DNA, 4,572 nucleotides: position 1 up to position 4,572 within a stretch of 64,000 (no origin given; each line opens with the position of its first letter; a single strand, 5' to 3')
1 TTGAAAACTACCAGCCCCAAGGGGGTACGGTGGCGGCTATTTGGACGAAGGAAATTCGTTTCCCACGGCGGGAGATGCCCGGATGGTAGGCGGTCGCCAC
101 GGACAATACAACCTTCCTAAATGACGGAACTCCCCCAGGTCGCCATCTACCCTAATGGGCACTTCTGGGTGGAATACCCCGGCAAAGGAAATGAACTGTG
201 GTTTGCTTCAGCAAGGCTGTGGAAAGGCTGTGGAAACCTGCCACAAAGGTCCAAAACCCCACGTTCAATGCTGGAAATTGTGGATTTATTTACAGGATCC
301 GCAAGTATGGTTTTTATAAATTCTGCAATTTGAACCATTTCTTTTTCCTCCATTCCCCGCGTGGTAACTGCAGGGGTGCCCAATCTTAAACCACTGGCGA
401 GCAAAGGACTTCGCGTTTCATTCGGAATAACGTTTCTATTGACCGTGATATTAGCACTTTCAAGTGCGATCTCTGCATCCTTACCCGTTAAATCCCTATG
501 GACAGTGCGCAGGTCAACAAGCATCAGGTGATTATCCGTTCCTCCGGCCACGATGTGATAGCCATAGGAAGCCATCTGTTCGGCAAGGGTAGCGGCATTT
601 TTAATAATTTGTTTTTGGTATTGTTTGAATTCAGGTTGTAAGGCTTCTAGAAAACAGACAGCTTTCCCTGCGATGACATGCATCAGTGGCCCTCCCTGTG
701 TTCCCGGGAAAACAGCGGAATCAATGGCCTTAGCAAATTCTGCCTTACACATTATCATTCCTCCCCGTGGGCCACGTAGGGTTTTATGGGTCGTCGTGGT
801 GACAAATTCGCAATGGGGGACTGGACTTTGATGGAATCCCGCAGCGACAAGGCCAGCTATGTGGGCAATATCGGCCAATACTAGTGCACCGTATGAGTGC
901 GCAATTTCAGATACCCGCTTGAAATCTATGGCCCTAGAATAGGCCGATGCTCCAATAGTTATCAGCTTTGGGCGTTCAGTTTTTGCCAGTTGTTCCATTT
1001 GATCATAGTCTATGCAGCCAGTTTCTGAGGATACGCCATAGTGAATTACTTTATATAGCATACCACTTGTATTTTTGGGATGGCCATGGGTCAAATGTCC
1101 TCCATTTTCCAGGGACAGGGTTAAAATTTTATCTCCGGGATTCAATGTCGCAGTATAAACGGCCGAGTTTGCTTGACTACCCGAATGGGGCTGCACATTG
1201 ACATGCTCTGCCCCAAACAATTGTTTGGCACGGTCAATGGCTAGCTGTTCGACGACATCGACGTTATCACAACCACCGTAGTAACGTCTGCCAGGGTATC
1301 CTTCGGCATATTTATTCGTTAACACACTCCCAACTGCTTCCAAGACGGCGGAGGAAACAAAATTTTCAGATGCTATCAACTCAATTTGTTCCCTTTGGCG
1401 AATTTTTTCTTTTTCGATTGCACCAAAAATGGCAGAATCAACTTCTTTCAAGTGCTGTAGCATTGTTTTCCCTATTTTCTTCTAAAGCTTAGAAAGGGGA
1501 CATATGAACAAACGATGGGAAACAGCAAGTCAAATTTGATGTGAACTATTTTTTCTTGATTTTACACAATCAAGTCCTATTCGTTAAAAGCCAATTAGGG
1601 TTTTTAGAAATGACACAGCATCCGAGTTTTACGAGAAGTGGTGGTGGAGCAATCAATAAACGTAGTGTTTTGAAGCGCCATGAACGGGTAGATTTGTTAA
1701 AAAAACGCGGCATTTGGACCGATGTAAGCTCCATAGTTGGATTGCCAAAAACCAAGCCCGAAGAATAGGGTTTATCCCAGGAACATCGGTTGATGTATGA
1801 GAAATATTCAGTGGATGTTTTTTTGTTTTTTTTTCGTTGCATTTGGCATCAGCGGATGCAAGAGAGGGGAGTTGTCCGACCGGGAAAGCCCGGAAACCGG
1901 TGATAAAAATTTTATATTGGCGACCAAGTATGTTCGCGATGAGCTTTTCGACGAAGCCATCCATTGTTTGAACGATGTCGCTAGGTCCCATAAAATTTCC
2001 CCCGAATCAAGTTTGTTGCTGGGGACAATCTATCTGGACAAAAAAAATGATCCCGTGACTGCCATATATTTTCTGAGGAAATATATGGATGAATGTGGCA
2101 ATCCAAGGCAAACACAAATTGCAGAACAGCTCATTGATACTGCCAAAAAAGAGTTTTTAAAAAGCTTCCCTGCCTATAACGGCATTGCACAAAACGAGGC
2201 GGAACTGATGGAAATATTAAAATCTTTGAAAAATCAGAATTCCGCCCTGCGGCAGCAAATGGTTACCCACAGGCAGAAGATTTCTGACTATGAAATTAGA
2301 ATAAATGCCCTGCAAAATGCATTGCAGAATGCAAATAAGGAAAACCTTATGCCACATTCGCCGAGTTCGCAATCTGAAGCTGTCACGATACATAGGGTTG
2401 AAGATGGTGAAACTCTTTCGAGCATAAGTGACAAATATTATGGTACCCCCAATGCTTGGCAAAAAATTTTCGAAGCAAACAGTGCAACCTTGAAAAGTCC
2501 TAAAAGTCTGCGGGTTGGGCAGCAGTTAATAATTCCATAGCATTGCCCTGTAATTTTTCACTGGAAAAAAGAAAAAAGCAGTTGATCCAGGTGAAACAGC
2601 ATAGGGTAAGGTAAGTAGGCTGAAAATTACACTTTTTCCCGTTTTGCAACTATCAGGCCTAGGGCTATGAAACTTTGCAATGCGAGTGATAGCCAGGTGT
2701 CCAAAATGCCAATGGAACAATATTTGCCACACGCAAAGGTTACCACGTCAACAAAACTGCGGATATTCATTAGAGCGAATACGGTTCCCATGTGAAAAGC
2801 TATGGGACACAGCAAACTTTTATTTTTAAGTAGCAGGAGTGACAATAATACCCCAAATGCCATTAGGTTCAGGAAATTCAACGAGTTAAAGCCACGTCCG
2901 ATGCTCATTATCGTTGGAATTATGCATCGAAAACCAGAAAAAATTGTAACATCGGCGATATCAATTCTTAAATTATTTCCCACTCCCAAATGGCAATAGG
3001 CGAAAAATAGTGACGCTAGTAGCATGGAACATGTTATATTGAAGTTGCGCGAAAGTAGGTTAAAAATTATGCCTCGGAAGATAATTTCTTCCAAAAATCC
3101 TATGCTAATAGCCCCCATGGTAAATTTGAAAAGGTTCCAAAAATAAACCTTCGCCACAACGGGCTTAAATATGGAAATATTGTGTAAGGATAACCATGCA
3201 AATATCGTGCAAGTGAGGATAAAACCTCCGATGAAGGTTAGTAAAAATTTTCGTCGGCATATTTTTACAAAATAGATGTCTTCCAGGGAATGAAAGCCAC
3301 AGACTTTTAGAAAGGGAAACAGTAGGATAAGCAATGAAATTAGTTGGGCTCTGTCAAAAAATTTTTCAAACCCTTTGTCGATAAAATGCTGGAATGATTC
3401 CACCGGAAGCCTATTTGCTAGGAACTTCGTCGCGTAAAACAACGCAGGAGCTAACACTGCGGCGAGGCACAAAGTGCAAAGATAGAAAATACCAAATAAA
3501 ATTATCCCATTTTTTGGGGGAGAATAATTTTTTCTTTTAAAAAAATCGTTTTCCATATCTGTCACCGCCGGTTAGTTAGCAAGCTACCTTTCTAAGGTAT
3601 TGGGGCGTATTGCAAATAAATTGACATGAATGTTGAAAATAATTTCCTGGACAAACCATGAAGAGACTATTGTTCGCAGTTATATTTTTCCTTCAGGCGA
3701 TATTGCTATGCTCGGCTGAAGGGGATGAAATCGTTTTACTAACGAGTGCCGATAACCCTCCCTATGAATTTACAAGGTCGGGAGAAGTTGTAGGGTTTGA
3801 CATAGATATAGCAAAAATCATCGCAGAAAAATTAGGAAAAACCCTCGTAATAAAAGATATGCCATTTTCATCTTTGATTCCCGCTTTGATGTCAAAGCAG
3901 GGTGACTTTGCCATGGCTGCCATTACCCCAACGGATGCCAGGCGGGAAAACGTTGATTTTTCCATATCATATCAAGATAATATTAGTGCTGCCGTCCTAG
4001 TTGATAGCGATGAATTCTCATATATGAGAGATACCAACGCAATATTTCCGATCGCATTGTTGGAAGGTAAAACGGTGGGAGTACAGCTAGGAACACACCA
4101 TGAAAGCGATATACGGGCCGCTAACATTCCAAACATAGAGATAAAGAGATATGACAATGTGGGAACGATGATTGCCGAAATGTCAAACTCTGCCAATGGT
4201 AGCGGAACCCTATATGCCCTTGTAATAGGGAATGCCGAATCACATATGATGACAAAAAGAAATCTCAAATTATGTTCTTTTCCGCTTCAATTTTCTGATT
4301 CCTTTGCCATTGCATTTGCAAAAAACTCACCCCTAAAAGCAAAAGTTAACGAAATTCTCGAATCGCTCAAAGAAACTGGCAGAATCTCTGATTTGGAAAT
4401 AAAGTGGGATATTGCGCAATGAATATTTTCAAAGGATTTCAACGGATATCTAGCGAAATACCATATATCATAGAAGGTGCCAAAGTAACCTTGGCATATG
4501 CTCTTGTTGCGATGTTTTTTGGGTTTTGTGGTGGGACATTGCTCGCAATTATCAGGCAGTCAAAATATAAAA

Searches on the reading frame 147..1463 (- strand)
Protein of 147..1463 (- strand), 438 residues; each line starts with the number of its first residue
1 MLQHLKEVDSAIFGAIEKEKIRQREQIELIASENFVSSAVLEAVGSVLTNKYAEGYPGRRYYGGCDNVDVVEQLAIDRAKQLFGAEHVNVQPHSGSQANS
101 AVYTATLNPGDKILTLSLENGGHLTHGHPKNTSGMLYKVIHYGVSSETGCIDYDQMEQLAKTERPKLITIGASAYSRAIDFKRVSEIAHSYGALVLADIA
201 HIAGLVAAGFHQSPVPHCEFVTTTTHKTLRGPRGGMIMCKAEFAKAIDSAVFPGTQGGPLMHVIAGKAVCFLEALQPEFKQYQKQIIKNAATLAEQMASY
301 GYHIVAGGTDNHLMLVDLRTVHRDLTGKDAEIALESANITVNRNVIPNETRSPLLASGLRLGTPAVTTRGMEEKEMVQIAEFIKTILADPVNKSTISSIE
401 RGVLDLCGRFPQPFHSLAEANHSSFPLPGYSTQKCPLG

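Call 78: search_protein_families(library=pfam, proteins=[window:147-1463:-], max_evalue=0.00001)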
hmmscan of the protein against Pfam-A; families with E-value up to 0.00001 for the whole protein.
window:147-1463:- (438 aa): 3 families
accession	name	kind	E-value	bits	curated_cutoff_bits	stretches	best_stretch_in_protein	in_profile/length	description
PF00464.25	SHMT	-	4.3e-165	549.6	27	1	5-383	1-399/399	Serine hydroxymethyltransferase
PF00155.27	Aminotran_1_2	-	2e-08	34.3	19.7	1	59-372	35-355/361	Aminotransferase class I and II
PF01212.27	Beta_elim_lyase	-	6e-07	29.5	27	1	77-323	39-256/288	Beta-eliminating lyase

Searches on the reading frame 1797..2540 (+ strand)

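Call 78: search_protein_families(library=pfam, proteins=[window:1797-2540:+], max_evalue=0.00001)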
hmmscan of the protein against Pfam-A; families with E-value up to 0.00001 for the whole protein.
window:1797-2540:+ (247 aa): 1 family
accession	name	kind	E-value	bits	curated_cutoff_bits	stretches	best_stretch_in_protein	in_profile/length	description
PF01476.26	LysM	-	3.7e-10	40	20.9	1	199-247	1-43/43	LysM domain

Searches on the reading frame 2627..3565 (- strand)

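Call 78: search_protein_families(library=pfam, proteins=[window:2627-3565:-], max_evalue=0.00001)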
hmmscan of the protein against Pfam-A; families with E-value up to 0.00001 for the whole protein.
window:2627-3565:- (312 aa): 1 family
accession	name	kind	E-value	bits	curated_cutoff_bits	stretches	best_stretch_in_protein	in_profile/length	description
PF02517.21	Rce1-like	-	9e-14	52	22.4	1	143-261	3-90/93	Type II CAAX prenyl endopeptidase Rce1-like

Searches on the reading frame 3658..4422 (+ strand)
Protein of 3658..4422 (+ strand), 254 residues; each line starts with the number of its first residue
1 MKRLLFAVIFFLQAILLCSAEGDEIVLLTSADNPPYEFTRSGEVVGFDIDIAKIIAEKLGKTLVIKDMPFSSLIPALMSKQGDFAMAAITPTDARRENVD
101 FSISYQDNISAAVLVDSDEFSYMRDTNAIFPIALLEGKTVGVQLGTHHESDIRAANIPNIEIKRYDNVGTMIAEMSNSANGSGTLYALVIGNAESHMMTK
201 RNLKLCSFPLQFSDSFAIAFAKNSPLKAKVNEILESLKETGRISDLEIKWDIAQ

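Call 78: search_protein_families(library=pfam, proteins=[window:3658-4422:+], max_evalue=0.00001)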
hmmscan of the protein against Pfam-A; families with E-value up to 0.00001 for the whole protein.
window:3658-4422:+ (254 aa): 1 family
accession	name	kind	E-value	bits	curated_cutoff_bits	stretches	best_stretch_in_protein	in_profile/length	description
PF00497.25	SBP_bac_3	-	4.1e-31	107.9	26.4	1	26-250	2-129/132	Bacterial extracellular solute-binding proteins, family 3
